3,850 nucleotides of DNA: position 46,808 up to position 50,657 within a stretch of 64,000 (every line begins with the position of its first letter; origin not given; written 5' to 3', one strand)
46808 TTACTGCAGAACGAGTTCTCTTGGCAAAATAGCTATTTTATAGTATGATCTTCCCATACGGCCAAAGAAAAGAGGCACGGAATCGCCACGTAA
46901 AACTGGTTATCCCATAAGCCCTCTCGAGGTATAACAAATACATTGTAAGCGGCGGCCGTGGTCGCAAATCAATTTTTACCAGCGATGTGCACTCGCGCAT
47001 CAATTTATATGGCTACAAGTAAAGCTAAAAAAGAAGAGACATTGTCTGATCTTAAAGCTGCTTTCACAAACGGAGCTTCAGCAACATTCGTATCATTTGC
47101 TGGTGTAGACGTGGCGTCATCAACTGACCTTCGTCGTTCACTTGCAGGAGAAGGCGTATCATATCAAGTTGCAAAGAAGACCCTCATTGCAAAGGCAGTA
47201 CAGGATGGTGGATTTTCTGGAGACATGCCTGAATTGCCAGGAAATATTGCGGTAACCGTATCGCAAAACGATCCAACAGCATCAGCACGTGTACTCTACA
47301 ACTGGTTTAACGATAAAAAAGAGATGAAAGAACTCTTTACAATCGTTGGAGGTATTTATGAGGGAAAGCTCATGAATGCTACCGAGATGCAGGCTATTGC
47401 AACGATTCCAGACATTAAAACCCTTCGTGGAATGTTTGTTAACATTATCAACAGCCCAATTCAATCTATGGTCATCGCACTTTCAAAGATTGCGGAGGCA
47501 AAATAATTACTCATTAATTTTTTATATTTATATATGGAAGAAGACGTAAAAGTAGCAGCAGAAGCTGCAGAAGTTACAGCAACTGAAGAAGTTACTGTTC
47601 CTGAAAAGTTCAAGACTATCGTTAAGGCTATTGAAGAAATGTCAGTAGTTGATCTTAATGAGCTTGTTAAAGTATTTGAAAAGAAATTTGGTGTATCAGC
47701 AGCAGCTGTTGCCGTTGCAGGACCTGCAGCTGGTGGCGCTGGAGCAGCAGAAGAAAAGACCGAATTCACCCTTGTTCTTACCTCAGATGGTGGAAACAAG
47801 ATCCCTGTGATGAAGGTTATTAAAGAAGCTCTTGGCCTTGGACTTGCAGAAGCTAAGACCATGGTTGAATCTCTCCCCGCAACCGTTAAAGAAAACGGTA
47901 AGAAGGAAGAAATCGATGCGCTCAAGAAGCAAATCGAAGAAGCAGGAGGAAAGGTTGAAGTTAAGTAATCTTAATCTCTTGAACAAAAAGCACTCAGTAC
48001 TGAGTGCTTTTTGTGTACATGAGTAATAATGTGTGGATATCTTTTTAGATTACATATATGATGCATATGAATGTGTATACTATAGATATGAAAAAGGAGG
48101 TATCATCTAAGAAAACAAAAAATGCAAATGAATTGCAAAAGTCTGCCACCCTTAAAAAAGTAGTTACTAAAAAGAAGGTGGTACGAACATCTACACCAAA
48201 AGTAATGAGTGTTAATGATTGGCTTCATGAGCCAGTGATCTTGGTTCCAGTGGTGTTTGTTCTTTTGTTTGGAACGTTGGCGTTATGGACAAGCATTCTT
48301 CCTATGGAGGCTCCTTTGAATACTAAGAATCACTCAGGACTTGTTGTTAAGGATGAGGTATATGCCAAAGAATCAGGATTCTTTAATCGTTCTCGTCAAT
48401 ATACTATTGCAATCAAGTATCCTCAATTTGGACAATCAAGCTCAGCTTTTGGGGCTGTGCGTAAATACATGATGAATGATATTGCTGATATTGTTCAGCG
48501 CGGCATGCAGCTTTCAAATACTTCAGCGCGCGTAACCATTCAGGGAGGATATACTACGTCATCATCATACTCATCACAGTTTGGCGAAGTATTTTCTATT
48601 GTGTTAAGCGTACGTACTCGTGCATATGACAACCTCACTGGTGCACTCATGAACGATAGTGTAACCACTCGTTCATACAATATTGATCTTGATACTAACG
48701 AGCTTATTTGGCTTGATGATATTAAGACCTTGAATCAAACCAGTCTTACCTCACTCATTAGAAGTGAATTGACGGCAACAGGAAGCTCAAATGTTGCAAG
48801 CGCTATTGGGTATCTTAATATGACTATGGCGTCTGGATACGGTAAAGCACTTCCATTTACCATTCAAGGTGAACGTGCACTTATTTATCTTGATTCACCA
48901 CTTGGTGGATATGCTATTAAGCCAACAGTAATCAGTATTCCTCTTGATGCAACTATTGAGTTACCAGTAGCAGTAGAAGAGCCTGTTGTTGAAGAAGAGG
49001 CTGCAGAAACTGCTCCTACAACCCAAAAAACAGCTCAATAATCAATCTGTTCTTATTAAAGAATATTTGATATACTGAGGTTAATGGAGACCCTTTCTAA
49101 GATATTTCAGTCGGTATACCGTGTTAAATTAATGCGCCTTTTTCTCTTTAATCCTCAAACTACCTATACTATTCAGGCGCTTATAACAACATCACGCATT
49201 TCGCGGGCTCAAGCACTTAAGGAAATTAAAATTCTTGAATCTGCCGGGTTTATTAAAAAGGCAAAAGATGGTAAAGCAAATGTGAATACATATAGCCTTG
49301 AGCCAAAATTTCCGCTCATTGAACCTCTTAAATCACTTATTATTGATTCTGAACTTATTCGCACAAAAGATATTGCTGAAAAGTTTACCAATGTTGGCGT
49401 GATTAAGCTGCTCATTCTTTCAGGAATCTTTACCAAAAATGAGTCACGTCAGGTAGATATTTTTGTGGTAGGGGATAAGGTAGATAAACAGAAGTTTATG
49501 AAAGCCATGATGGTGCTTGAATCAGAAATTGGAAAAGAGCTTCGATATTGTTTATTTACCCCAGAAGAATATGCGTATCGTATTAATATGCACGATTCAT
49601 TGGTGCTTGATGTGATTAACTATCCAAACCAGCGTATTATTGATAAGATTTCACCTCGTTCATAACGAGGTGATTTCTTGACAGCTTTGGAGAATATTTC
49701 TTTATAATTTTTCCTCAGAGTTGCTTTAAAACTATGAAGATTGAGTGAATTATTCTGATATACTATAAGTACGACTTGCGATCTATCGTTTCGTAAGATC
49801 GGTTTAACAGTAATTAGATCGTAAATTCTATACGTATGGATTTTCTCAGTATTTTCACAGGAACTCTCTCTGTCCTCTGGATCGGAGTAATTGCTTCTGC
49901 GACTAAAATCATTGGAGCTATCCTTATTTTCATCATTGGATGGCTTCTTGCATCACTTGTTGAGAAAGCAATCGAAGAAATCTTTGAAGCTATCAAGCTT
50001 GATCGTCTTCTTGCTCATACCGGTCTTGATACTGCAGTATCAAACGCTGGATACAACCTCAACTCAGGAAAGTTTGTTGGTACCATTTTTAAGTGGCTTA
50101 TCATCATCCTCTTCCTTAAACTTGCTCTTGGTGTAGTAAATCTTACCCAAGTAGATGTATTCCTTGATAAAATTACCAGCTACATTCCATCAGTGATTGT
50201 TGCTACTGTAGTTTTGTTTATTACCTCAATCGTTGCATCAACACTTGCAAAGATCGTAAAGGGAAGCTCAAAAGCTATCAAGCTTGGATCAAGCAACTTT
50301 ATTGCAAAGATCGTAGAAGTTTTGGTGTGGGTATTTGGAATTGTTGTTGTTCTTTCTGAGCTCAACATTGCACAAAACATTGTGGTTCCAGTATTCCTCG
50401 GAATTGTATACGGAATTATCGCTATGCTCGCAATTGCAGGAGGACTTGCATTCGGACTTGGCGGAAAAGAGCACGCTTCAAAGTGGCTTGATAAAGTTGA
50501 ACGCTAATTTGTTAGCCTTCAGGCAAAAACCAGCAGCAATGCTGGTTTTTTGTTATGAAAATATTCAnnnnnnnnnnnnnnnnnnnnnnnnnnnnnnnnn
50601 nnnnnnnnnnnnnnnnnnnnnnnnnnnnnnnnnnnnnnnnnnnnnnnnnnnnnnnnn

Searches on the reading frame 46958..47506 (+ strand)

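Call 13: search_protein_families(library=ncbifam, proteins=[window:46958-47506:+], max_evalue=0.001)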
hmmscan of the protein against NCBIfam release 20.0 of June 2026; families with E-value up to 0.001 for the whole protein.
window:46958-47506:+ (182 aa): 2 families
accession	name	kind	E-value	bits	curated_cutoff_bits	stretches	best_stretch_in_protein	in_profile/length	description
NF000955.1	PRK00099.1-1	equivalog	2.1e-33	115.5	85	1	24-178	2-152/168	50S ribosomal protein L10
NF003100.0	PRK04019.2-3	equivalog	0.00085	19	585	0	22-113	5-98/314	50S ribosomal protein L10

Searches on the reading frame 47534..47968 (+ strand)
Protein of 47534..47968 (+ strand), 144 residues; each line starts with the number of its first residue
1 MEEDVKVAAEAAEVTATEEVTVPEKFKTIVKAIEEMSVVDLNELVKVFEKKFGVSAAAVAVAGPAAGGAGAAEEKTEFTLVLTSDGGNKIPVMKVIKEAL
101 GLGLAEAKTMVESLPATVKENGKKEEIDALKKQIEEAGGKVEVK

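Call 13: search_protein_families(library=ncbifam, proteins=[window:47534-47968:+], max_evalue=0.001)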
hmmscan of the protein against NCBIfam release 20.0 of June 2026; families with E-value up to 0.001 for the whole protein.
window:47534-47968:+ (144 aa): 1 family
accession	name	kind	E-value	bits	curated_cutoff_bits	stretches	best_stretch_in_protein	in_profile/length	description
TIGR00855.1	L12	equivalog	2.1e-38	131.6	84.4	1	27-144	7-125/125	50S ribosomal protein L7/L12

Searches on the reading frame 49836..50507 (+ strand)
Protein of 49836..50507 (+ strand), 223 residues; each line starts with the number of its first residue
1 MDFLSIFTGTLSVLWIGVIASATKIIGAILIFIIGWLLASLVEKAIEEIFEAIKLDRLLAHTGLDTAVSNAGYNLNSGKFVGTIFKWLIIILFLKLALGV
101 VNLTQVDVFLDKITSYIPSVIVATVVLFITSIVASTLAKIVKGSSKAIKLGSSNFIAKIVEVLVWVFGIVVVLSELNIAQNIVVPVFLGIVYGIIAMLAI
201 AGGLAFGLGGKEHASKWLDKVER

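Call 13: search_protein_families(library=ncbifam, proteins=[window:49836-50507:+], max_evalue=0.001)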
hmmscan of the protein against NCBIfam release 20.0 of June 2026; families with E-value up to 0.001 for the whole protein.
window:49836-50507:+ (223 aa): 1 family
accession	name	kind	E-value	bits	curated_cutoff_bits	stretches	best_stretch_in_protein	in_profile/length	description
NF033912.1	msc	subfamily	1.7e-18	66.9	100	2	9-104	75-166/365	mechanosensitive ion channel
